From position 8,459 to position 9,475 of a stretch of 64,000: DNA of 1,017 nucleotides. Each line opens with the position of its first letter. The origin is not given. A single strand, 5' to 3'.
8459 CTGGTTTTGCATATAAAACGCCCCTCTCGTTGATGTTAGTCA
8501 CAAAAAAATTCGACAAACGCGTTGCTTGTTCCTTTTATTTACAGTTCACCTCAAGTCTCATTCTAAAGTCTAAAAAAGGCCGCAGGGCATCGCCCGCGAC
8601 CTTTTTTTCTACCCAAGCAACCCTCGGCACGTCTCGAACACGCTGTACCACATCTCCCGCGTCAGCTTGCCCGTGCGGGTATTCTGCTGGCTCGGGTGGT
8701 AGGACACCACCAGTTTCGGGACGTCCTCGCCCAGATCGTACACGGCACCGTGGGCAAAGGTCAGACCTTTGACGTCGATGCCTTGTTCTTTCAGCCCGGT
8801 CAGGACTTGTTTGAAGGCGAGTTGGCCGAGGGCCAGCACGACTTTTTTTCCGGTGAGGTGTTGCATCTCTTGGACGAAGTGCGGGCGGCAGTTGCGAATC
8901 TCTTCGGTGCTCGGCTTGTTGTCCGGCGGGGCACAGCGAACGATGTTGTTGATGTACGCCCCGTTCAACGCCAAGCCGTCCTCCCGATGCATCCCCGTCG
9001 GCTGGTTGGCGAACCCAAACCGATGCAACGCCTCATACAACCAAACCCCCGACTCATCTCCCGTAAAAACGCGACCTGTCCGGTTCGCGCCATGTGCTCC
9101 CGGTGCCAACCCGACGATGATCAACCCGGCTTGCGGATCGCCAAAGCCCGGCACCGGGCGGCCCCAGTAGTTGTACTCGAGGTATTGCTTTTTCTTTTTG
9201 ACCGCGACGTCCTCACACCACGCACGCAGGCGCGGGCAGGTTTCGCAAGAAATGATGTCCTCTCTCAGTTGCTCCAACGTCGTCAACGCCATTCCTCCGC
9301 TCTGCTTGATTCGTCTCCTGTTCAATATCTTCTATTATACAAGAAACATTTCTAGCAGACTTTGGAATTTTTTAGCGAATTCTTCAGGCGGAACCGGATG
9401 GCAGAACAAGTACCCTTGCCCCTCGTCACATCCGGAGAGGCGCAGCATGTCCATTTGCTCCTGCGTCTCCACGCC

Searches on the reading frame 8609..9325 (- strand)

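Call 72: search_protein_families(library=pfam, proteins=[window:8609-9325:-], max_evalue=0.001)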
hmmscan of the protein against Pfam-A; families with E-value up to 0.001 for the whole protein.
window:8609-9325:- (238 aa): 1 family
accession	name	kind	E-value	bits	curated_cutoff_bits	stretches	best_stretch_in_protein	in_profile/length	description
PF03167.25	UDG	-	4.2e-29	101.9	24.3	1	59-224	1-131/141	Uracil DNA glycosylase superfamily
